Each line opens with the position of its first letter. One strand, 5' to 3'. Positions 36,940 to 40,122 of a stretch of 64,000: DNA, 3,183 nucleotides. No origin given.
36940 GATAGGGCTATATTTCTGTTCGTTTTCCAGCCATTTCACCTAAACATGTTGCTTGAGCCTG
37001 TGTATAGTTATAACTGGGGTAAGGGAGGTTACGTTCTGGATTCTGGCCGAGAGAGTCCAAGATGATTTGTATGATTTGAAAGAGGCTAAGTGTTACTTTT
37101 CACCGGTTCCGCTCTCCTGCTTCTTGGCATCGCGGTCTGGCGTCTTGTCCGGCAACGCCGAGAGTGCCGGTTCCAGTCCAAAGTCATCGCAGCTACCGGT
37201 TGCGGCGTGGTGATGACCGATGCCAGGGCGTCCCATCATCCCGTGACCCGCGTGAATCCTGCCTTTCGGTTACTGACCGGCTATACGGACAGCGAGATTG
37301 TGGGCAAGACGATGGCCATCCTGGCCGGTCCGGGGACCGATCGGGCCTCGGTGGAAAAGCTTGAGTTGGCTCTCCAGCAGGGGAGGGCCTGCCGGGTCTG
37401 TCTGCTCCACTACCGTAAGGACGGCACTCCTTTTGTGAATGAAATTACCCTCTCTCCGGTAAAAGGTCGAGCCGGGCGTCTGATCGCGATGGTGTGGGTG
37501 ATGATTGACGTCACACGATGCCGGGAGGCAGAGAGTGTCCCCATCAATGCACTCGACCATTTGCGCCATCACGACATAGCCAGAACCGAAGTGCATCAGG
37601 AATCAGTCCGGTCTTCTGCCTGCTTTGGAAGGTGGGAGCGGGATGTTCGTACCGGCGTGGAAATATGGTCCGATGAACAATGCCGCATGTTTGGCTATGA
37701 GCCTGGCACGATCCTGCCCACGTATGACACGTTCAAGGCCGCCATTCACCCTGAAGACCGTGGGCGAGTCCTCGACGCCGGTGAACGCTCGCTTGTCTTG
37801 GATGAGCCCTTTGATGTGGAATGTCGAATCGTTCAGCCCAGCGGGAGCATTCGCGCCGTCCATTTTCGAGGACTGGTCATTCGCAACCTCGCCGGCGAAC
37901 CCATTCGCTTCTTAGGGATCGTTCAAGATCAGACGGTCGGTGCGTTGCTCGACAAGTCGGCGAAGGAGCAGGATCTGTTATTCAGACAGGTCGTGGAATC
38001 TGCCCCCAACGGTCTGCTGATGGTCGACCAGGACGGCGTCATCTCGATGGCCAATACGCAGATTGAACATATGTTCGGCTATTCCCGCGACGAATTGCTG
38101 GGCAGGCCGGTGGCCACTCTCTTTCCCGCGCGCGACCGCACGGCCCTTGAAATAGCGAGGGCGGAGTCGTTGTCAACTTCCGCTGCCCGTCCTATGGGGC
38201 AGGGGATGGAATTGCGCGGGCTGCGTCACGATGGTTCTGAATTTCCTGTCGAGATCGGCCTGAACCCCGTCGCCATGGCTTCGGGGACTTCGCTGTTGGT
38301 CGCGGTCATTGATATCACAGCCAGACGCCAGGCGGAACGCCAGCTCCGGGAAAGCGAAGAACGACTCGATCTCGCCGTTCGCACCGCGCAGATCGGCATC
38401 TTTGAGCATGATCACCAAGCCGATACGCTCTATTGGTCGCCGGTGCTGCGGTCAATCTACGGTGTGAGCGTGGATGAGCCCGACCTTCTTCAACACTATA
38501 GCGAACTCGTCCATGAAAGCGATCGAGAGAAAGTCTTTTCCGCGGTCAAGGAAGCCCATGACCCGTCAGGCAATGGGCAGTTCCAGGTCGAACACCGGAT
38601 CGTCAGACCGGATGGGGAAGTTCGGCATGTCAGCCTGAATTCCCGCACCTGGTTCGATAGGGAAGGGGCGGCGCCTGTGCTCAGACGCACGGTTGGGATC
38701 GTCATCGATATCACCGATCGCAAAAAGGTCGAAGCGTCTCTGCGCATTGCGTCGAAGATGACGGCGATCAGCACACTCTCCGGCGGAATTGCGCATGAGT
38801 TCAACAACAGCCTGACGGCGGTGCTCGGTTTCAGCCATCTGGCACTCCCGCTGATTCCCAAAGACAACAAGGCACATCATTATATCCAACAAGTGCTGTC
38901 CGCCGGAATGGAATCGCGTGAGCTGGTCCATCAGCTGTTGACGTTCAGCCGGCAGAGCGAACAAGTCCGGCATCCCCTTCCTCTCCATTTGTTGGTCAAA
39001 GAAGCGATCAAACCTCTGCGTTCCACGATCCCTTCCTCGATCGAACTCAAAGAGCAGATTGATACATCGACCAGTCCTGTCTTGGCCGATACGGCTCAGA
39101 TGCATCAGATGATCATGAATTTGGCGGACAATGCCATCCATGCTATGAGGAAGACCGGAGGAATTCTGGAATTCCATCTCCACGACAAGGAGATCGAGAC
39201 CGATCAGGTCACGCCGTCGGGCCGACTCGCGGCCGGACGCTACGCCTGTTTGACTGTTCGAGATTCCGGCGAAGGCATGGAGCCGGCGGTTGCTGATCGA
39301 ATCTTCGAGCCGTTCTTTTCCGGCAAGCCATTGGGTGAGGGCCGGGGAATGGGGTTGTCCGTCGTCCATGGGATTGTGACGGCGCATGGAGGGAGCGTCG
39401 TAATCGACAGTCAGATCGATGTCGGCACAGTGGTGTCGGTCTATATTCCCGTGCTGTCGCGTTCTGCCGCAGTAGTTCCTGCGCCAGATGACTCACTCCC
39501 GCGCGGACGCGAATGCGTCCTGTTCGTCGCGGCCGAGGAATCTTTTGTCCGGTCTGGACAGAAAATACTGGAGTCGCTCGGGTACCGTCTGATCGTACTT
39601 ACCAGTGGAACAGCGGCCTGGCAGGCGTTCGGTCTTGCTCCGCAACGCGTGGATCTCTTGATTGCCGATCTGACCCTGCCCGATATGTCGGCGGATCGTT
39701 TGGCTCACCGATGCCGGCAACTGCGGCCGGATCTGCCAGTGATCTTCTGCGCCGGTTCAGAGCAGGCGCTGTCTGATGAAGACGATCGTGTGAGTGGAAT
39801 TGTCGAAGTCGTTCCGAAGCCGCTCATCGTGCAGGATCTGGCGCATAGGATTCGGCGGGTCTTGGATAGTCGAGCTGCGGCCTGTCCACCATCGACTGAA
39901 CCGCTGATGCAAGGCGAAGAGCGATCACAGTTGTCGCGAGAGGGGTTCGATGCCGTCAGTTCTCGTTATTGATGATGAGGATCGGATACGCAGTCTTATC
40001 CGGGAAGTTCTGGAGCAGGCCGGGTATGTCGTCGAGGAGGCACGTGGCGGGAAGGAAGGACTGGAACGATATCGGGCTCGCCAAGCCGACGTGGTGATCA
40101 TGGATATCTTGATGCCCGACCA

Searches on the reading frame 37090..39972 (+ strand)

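Call 58: search_protein_families(library=pfam, proteins=[window:37090-39972:+], max_evalue=0.00001)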
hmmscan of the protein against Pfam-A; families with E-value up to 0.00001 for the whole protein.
window:37090-39972:+ (960 aa): 8 families
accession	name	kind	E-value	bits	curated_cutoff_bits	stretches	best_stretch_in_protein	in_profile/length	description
PF13426.13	PAS_9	-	4.6e-44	149.4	27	2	47-142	8-102/103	PAS domain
PF08447.18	PAS_3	-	1.7e-42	144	25.6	2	193-278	4-89/89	PAS fold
PF00989.32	PAS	-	1.3e-36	125.4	22.6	3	298-409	3-113/113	PAS fold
PF08448.16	PAS_4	-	1.1e-28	100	23.1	2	302-414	1-110/110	PAS fold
PF02518.31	HATPase_c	-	1.1e-19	71.3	26.4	1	667-788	2-109/111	Histidine kinase-, DNA gyrase B-, and HSP90-like ATPase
PF13188.13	PAS_8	-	4.1e-15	55.5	21.8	1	297-356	2-61/65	PAS domain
PF00072.30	Response_reg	-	7.4e-09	36.2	30.2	1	812-921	3-110/111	Response regulator receiver domain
PF00512.31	HisKA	-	2.7e-07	31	26.9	1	562-623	4-64/66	His Kinase A (phospho-acceptor) domain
